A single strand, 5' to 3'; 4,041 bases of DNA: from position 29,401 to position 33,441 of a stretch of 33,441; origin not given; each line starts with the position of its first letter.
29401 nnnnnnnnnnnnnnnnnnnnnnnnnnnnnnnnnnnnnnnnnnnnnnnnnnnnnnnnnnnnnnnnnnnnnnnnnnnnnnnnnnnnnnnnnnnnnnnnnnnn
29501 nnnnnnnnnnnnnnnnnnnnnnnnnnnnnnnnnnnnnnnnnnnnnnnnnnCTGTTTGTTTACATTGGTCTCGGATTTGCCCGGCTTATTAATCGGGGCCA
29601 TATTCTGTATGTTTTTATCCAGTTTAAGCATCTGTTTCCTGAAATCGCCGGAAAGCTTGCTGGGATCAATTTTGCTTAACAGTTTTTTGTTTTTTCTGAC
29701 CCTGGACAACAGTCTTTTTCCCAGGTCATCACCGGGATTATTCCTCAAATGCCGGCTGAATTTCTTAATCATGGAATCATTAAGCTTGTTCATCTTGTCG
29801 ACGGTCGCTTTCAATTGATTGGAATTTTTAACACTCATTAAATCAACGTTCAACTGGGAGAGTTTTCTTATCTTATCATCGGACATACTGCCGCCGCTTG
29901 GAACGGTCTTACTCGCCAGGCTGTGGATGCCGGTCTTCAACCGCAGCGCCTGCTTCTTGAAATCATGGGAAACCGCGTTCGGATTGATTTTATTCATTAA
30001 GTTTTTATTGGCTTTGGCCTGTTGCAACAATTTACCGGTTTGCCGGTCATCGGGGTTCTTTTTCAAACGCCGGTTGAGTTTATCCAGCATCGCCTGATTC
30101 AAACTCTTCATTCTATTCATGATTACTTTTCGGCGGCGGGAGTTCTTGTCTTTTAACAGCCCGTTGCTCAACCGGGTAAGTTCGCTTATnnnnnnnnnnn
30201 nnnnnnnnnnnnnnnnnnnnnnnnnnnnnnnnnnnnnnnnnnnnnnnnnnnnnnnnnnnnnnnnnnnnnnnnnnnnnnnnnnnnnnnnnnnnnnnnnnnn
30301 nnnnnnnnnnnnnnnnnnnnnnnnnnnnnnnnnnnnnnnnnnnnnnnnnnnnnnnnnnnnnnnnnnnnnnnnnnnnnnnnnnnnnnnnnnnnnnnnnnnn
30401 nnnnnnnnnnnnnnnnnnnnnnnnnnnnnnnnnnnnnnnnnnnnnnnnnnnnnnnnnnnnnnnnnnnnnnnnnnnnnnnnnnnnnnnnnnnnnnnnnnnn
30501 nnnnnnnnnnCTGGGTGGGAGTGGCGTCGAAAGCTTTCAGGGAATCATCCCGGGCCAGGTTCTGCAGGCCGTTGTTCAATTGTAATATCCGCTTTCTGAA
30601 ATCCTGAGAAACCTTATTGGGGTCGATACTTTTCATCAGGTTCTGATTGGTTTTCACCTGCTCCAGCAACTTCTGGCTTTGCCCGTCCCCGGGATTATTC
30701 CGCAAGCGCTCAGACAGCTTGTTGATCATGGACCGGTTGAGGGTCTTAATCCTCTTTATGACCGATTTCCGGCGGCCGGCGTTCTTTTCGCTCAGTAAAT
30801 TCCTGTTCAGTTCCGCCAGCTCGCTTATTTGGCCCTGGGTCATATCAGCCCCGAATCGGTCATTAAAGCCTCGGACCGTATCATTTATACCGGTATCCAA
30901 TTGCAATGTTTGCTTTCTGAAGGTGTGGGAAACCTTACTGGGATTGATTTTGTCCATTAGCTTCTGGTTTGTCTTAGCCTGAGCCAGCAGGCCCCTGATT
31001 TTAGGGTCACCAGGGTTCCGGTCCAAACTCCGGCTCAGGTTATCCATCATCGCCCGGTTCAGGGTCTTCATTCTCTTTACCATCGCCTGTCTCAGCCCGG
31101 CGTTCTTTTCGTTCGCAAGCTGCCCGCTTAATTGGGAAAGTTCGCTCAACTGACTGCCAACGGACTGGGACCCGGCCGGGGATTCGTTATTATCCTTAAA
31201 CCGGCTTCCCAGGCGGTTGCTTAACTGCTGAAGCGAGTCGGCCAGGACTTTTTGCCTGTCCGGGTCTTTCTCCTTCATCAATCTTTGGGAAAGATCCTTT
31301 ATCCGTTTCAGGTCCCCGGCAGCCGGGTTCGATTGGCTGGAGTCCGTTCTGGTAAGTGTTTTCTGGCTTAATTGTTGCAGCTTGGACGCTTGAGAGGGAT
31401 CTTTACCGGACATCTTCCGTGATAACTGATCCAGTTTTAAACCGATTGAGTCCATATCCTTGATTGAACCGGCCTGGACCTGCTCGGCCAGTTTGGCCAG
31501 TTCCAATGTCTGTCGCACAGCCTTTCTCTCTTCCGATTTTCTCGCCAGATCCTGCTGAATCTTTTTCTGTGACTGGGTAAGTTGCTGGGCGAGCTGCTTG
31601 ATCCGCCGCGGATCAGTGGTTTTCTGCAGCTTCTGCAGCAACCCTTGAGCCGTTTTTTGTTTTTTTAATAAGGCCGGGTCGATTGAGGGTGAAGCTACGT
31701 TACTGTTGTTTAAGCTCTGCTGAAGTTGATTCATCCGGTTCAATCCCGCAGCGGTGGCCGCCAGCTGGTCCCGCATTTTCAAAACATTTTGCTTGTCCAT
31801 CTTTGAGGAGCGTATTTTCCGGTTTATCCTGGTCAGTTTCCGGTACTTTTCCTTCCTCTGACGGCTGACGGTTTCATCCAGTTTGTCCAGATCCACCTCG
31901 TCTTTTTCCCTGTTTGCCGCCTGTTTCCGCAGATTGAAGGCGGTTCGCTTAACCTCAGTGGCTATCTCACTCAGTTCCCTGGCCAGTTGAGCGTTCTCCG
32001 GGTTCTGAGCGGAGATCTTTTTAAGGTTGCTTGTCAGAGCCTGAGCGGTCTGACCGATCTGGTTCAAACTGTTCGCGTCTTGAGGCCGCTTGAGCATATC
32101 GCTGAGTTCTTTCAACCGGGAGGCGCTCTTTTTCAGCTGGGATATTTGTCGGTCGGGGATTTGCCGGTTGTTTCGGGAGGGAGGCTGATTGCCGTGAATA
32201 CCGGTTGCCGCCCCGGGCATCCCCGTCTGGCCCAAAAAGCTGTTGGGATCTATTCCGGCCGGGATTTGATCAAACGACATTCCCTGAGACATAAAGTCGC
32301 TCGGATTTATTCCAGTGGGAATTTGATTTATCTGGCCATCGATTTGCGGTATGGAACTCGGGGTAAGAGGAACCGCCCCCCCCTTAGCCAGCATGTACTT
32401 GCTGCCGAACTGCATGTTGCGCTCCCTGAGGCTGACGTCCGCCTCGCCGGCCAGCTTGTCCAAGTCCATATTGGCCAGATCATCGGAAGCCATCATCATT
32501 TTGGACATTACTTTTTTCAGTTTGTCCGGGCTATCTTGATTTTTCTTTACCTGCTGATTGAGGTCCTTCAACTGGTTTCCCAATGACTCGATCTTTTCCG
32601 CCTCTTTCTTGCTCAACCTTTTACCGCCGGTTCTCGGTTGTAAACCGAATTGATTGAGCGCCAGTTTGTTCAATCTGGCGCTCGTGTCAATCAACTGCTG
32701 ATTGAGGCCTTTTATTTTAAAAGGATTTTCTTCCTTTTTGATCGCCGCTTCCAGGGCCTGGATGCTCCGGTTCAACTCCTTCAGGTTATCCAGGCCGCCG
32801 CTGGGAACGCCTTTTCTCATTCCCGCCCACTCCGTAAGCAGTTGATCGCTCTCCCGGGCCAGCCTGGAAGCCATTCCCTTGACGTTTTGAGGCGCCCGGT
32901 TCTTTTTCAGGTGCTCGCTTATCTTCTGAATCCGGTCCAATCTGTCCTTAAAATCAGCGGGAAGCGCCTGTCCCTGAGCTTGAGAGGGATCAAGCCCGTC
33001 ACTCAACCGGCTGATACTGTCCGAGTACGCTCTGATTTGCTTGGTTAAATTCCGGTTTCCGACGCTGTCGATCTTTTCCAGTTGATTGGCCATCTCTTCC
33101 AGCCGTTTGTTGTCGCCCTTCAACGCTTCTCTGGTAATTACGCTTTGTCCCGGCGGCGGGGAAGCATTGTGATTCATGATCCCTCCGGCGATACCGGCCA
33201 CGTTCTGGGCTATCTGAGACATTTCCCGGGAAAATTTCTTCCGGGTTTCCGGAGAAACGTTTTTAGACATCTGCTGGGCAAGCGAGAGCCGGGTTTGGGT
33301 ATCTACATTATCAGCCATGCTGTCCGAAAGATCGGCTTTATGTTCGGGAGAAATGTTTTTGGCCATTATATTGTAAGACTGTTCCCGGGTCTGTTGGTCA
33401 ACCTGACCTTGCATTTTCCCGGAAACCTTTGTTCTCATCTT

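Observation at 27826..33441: Giant (over 1870 aa) cysteine-free, K/Q/N/S/L-rich protein of no recognisable family, running off the window edge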

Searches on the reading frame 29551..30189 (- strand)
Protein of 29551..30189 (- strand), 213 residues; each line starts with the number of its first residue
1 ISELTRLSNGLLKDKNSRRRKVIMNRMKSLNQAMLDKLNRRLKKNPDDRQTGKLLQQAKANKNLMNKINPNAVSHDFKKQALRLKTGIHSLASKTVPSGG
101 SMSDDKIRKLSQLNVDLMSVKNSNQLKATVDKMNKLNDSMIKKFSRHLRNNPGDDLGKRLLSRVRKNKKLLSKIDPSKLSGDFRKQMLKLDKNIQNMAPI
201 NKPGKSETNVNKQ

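Call 65: search_protein_families(library=pfam, proteins=[window:29551-30189:-], max_evalue=1)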
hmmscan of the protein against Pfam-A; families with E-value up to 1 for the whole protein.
window:29551-30189:- (213 aa): 2 families
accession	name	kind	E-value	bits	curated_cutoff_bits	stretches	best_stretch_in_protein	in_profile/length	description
PF05405.19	Mt_ATP-synt_B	-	0.24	11.5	21.7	1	23-83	96-156/163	Mitochondrial ATP synthase B chain precursor (ATP-synt_B)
PF00081.27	Sod_Fe_N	-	0.35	11.8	27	0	32-75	32-74/82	Iron/manganese superoxide dismutases, alpha-hairpin domain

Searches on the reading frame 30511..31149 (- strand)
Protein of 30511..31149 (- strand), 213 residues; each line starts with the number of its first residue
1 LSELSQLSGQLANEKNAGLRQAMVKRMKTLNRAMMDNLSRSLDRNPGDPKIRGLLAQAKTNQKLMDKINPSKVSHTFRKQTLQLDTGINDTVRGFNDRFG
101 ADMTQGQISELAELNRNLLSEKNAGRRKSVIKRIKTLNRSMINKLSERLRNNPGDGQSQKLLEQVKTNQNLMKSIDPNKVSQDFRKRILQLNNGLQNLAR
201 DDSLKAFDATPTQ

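Call 60: predict_structure(alignment_id=A5)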
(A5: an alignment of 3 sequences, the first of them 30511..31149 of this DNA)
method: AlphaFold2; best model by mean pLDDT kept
length: 213 residues; sequences in the alignment: 3
mean_pLDDT: 78.4   pTM: 0.48
mean pLDDT of the five models: 78.4, 77.5, 77.3, 75.6, 73.7
residues with pLDDT >= 90: 36; 70-90: 140; 50-70: 23; < 50: 14
segments of 3 or more residues with pLDDT < 50: 202-213
pLDDT, mean of each block of 10 residues (from residue 1): 81 88 93 92 85 91 91 86 83 65 59 75 80 82 79 77 84 81 79 68 41 32
secondary structure, 60 per line:
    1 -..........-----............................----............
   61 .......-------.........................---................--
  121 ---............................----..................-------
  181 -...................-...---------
elements in order: H2-11 H17-44 H49-67 H75-99 H103-118 H124-151 H156-173 H182-200

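Call 63: fold_search(model_id=the predicted structure, library=pdb)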
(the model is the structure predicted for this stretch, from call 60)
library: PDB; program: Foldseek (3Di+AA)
matches with E <= 10: 396; with E <= 0.001: 0
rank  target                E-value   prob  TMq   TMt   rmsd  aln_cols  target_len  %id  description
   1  1l7c_A                1.4e-02  1.00  0.46  0.42   7.5       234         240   12  alpha-catenin fragment, residues 385-651 (released 2002-06-19)
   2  1l7c_C                4.6e-02  1.00  0.45  0.42   7.8       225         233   12  alpha-catenin fragment, residues 385-651 (released 2002-06-19)
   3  1l7c_B                6.1e-02  1.00  0.47  0.44   7.7       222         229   12  alpha-catenin fragment, residues 385-651 (released 2002-06-19)
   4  1rke_A                7.4e-02  0.91  0.34  0.29  21.4       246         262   12  Human vinculin head (1-258) in complex with human vinculin tail (879-1066) (released 2004-01-13)
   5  5dhg_B                1.0e-01  0.92  0.31  0.19  15.8       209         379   11  The crystal structure of nociceptin/orphanin FQ peptide receptor (NOP) in complex with C-35 (PSI Community Target) (released 2015-10-21)
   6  4p9t_A                1.1e-01  0.95  0.37  0.34  18.2       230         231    8  Structure of the free form of the N-terminal VH1 domain of monomeric alpha-catenin (released 2015-04-29)
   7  6fes_B                1.1e-01  0.77  0.28  0.18  10.7       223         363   11  Crystal structure of novel repeat protein BRIC2 fused to DARPin D12 (released 2018-09-05)
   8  6bfi_A                1.2e-01  0.89  0.32  0.13  10.5       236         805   12  Vinculin homolog in a sponge (phylum Porifera) reveals vertebrate-like cell adhesions involved in early multicellular  (released 2018-06-13)
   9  1t01_A                1.2e-01  0.89  0.33  0.28  19.8       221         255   11  Vinculin complexed with the VBS1 helix from talin (released 2004-08-24)
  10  6o3e_B                1.4e-01  0.96  0.37  0.18  10.6       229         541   12  mouse aE-catenin 82-883 (released 2019-11-13)
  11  6bfi_B                1.4e-01  0.87  0.32  0.12  10.6       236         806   12  Vinculin homolog in a sponge (phylum Porifera) reveals vertebrate-like cell adhesions involved in early multicellular  (released 2018-06-13)
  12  5h5m_B                1.7e-01  0.77  0.32  0.21  19.4       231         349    9  Crystal structure of HMP-1 M domain (released 2017-03-29)
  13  1h6g_A                1.9e-01  0.91  0.36  0.31  13.9       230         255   11  alpha-catenin M-domain (released 2001-08-07)
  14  1tr2_B                2.0e-01  0.84  0.33  0.08  17.6       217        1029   14  Crystal structure of human full-length vinculin (residues 1-1066) (released 2005-11-15)
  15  4k1n_A                2.2e-01  0.91  0.37  0.19  10.6       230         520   13  Crystal structure of full-length mouse alphaE-catenin (released 2013-05-01)
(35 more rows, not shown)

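Call 65: search_protein_families(library=pfam, proteins=[window:30511-31149:-], max_evalue=1)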
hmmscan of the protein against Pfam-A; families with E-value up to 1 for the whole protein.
window:30511-31149:- (213 aa): 4 families
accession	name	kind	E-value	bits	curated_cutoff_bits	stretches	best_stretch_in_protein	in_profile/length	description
PF10547.14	P22_AR_N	-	0.0028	18.2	30.7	1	150-191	57-97/115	P22_AR N-terminal domain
PF17765.7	MLTR_LBD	-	0.012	16.1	26.3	1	19-70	60-110/168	MmyB-like transcription regulator ligand binding domain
PF12729.13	4HB_MCP_1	-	0.047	13.7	27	1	110-173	60-122/181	Four helix bundle sensory module for signal transduction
PF09759.15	Atx10homo_assoc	-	0.061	13.7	28.9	0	51-78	53-80/99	Spinocerebellar ataxia type 10 protein domain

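Call 76: search_protein_families(library=ncbifam, proteins=[window:30511-31149:-], max_evalue=1)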
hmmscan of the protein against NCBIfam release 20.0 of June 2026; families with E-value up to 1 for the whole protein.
window:30511-31149:- (213 aa): 3 families
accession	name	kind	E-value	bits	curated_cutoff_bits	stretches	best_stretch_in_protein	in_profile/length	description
NF047401.1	TA_anti_VapB15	equivalog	0.0041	17.3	80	0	130-176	9-55/66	type II toxin-antitoxin system VapB15 family antitoxin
NF047958.1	broad_LIC11966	domain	0.022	15.1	40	0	128-202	14-83/134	LIC11966 family surface protein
TIGR00952.1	S15_bact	equivalog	0.18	12.1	63.65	1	140-191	31-82/86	30S ribosomal protein S15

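Call 77: fold_search(model_id=the predicted structure, library=viral)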
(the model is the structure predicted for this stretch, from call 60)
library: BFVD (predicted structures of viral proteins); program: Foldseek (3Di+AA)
matches with E <= 10: 272; with E <= 0.001: 0
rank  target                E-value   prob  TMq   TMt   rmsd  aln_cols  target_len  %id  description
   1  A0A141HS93            1.7e-01  0.96  0.37  0.09  15.2       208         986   10  (no name in the UniProt tables at hand)
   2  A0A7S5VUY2            1.9e-01  0.77  0.33  0.13   9.5       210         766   15  (no name in the UniProt tables at hand)
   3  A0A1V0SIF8            1.9e-01  0.57  0.26  0.14  23.1       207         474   14  Uncharacterized protein [Klosneuvirus KNV1]
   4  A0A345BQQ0            2.8e-01  0.60  0.29  0.17  18.6       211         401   16  (no name in the UniProt tables at hand)
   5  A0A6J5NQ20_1          2.8e-01  0.20  0.18  0.05  18.4       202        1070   16  Large polyvalent protein associated domain-containing protein [uncultured Caudovirales phage]
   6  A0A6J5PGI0            4.6e-01  0.66  0.36  0.17  22.9       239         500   12  Uncharacterized protein [uncultured Caudovirales phage]
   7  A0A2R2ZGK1            4.8e-01  0.60  0.34  0.24  18.3       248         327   10  (no name in the UniProt tables at hand)
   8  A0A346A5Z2            4.8e-01  0.15  0.18  0.17  19.4       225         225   12  (no name in the UniProt tables at hand)
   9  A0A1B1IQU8            5.3e-01  0.12  0.17  0.16  18.2       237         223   13  (no name in the UniProt tables at hand)
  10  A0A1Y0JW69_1          6.1e-01  0.18  0.23  0.06  16.8       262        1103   10  (no name in the UniProt tables at hand)
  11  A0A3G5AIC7            8.1e-01  0.44  0.34  0.24   8.8       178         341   12  Uncharacterized protein [Sylvanvirus sp.]
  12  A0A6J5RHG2            8.1e-01  0.20  0.22  0.10  16.9       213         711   12  Uncharacterized protein [uncultured Caudovirales phage]
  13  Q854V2                8.1e-01  0.12  0.19  0.11  28.2       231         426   15  Uncharacterized protein [Mycobacterium phage Che9c]
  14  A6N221                9.9e-01  0.21  0.16  0.18  15.9       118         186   17  Uncharacterized protein [Microbacterium phage Min1]
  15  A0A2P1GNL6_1          9.9e-01  0.08  0.16  0.06  19.2       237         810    9  Polyprotein (Fragment) [Beihai wrasse picornavirus]
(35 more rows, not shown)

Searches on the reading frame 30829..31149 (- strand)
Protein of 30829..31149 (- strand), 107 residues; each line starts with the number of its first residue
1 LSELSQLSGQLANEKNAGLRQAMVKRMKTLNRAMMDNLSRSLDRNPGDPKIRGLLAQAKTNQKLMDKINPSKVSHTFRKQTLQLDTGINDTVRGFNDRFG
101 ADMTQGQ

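Call 87: search_solved_structures(query=A6, max_evalue=10)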
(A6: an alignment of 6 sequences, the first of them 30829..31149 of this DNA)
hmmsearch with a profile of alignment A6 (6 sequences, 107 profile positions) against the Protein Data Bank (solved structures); distinct sequences matched with E-value up to 10: 12.
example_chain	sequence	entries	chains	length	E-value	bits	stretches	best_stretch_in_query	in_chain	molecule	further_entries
4y6w_A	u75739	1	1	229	0.05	17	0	37-92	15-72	NaB(AB)3ACb - light chain TPR-like repeats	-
5j5v_C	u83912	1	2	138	0.06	16.7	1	60-88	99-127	Immunity protein CdiI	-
6spe_o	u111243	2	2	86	0.2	15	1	32-75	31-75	30S ribosomal protein S15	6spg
6spc_o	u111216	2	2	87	0.21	15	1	32-75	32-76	30S ribosomal protein S15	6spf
7unr_o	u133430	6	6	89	0.22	14.9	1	32-75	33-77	30S ribosomal protein S15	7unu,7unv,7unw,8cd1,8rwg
4y6c_A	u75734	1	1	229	0.34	14.3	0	37-62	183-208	ANSERINA PUTATIVE KINESIN LIGHT chain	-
8gaq_A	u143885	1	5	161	0.38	14.2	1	34-73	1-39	C5HR2_4r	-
8szz_0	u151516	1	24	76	1.1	12.7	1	22-69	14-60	O32-ZL4 Component A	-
9vu9_A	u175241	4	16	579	1.4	12.4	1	48-92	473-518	Small conductance calcium-activated potassium channel protein 2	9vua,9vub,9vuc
7enh_A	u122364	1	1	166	3.3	11.1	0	14-59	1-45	CRISPR-associated endonuclease Cas9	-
1bgt_A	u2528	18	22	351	3.8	11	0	52-102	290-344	BETA-GLUCOSYLTRANSFERASE | DNA beta-glucosyltransferase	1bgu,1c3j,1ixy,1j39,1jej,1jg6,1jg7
1nzd_A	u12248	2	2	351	3.8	11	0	52-102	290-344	DNA beta-glycosyltransferase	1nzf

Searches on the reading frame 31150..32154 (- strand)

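Call 65: search_protein_families(library=pfam, proteins=[window:31150-32154:-], max_evalue=1)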
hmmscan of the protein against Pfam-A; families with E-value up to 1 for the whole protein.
window:31150-32154:- (335 aa): 4 families
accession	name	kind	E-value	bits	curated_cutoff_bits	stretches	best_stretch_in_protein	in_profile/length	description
PF23713.2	WH_Egal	-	0.00013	22.8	27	1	167-199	2-35/69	Egalitarian winged helix domain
PF08667.16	BetR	-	0.044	14.3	21.6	1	212-265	9-60/148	BetR domain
PF14716.13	HHH_8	-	0.09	13.6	30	0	6-37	29-60/73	Helix-hairpin-helix domain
PF04760.21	IF2_N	-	0.16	12.2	25.3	1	184-218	5-39/53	Translation initiation factor IF-2, N-terminal region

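Call 76: search_protein_families(library=ncbifam, proteins=[window:31150-32154:-], max_evalue=1)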
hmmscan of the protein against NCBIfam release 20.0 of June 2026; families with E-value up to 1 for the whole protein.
window:31150-32154:- (335 aa): 2 families
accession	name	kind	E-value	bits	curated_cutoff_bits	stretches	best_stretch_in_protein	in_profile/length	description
NF045780.1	TrlF_fam_ATP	equivalog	0.4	9.3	350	1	2-304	477-797/944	TrlF family AAA-like ATPase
TIGR02168.1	SMC_prok_B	equivalog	0.92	7.1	567.35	0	12-316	686-987/1181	chromosome segregation protein SMC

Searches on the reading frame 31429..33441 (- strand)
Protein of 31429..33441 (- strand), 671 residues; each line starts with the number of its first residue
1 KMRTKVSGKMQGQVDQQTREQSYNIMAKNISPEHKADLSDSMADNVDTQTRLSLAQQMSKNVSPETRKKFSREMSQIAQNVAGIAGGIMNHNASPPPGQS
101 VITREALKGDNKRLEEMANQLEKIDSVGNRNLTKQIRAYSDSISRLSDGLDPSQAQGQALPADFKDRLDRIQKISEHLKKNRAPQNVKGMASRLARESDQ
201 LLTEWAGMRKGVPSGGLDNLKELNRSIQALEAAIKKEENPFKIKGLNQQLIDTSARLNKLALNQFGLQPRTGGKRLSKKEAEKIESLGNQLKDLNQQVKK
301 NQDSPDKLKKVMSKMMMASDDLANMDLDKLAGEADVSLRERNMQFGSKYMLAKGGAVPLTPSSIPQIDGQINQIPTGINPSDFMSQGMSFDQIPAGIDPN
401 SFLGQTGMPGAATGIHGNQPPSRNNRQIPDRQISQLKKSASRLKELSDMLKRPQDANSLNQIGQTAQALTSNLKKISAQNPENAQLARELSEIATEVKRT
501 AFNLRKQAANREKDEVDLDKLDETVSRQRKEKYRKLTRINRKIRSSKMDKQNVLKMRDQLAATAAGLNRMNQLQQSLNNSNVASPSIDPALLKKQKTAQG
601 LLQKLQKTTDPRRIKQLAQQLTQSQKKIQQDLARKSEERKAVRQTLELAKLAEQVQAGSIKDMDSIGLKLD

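Call 50: find_homologous_proteins(query=window:31429-33441:-, max_evalue=0.01)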
Query window:31429-33441:-: 8000 candidates shared short words with the query, none scored E <= 0.01.

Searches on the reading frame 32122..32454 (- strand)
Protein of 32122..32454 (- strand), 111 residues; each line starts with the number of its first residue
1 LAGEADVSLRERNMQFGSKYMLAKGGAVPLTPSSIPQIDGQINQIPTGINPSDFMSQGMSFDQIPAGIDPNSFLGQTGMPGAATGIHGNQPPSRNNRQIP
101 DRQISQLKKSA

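Call 65: search_protein_families(library=pfam, proteins=[window:32122-32454:-], max_evalue=1)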
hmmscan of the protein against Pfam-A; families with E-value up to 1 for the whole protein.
window:32122-32454:- (111 aa): 1 family
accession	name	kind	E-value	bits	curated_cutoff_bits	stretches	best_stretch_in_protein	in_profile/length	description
PF17223.8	CPCFC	-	0.095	12.9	25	0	64-72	1-9/17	Cuticle protein CPCFC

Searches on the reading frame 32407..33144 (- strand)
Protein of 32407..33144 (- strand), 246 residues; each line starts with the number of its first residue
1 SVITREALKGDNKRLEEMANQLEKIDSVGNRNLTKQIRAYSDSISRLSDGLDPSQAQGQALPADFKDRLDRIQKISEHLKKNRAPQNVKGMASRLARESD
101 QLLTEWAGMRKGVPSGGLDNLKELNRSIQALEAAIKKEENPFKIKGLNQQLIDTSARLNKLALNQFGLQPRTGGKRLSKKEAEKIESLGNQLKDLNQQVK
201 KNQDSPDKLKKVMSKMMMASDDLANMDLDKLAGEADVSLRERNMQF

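Call 65: search_protein_families(library=pfam, proteins=[window:32407-33144:-], max_evalue=1)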
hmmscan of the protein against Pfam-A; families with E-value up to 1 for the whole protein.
window:32407-33144:- (246 aa): 30 families (the best 25 are shown)
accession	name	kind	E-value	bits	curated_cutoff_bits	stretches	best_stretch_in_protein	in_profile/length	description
PF25450.1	Rab11-FIP3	-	0.0014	19.3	31.9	1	5-100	31-124/125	Rab11-FIP3-like domain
PF12795.12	MscS_porin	-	0.0021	18.1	34.4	2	181-234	90-144/238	Mechanosensitive ion channel porin domain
PF19969.4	VMAP-M8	-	0.0067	17.3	27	1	47-109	30-92/97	vWA-MoxR associated protein middle region (VMAP-M) 8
PF20667.3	Sec10_N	-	0.0091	16.5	27.4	1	13-104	13-104/118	Exocyst complex component Sec10, N-terminal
PF14662.11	KASH_CCD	-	0.035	14.5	43.3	1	183-245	96-159/191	Coiled-coil region of CCDC155 or KASH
PF25217.1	CreS_N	-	0.059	14.4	27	0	8-49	19-58/80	Crescentin, N-terminal segment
PF14282.11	FlxA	-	0.077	13.6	26.3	1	174-208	8-41/101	FlxA-like protein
PF01814.28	Hemerythrin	-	0.078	13.9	25.3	0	7-49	5-44/127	Hemerythrin HHE cation binding domain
PF17109.10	Goodbye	-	0.082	13.8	24.8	1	172-224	11-65/120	fungal STAND N-terminal Goodbye domain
PF05531.17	NPV_P10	-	0.089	13.7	29.8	0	183-203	42-62/75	Nucleopolyhedrovirus P10 protein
PF06103.16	DUF948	-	0.12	13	37.2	0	32-80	23-71/89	Bacterial protein of unknown function (DUF948)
PF04632.18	FUSC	-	0.12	11.4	30.9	1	11-112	252-356/660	Fusaric acid resistance protein family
PF07426.16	Dynactin_p22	-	0.13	12.5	25.2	0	177-218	109-150/168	Dynactin subunit p22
PF25014.1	NET2A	-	0.13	12.5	33.1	0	7-81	157-234/235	NET2A-like domain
PF02601.20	Exonuc_VII_L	-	0.14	12.1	35.9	0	16-106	143-248/315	Exonuclease VII, large subunit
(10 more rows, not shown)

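Call 76: search_protein_families(library=ncbifam, proteins=[window:32407-33144:-], max_evalue=1)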
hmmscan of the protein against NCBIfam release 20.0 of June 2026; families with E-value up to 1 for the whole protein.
window:32407-33144:- (246 aa): 12 families
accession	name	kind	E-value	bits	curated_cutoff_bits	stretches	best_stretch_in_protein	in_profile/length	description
NF033885.1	conj_TraP_IncI1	equivalog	0.0037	17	135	1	179-220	103-144/217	conjugal transfer protein TraP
NF033928.1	alph_xenorhab_A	subfamily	0.024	13.9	125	1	144-212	83-151/339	alpha-xenorhabdolysin family binary toxin subunit A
NF003593.1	PRK05255.1-1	equivalog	0.059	13.4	70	0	178-215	5-42/155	ribosome biogenesis factor YjgA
NF043058.1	T4SS_LegC2C7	subfamily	0.22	10.5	350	0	16-82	125-186/348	LegC2/C7 family Dot/Icm T4SS effector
NF052682.1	morpho_FcmC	equivalog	0.25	11.6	90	1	175-205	81-111/159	filament morphology membrane protein FcmC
NF052667.1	Tsi2_fam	equivalog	0.3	11.5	70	0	185-224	13-53/73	Tsi2 family anti-toxin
NF038218.1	IcmG_DotF_IVB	equivalog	0.31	10.7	200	0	184-219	139-174/266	type IVB secretion system protein IcmG/DotF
NF002244.0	PRK01156.1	equivalog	0.43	8.5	847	1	175-232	507-564/895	DNA double-strand break repair ATPase Rad50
TIGR02889.1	spore_YpeB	equivalog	0.49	9.3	303.55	1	171-208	116-153/435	germination protein YpeB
TIGR02209.1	ftsL_broad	equivalog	0.71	9.8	42.45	1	122-177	27-82/85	cell division protein FtsL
NF050014.1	HpsJ_like_B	equivalog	0.81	9.3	260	1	120-205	115-202/254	hormogonium polysaccharide biosynthesis protein HpsJ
NF033630.1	SLATT_6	subfamily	0.82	9.3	100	1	167-218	74-124/180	SLATT domain-containing protein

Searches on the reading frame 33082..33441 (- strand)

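Call 65: search_protein_families(library=pfam, proteins=[window:33082-33441:-], max_evalue=1)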
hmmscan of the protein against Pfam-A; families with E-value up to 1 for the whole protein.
window:33082-33441:- (120 aa): 4 families
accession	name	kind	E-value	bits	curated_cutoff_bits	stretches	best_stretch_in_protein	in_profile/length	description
PF00206.25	Lyase_1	-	0.022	14.6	27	1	24-80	93-148/312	Lyase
PF20989.3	Sarcoglycan_2_C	-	0.081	13.4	24.1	1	14-81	19-89/125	Sarcoglycan alpha/epsilon second domain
PF18546.6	MetOD1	-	0.14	12.6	23.8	1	40-78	7-45/142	Methanogen output domain 1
PF03353.20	Lin-8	-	0.16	12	34.1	1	13-85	194-271/311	Ras-mediated vulval-induction antagonist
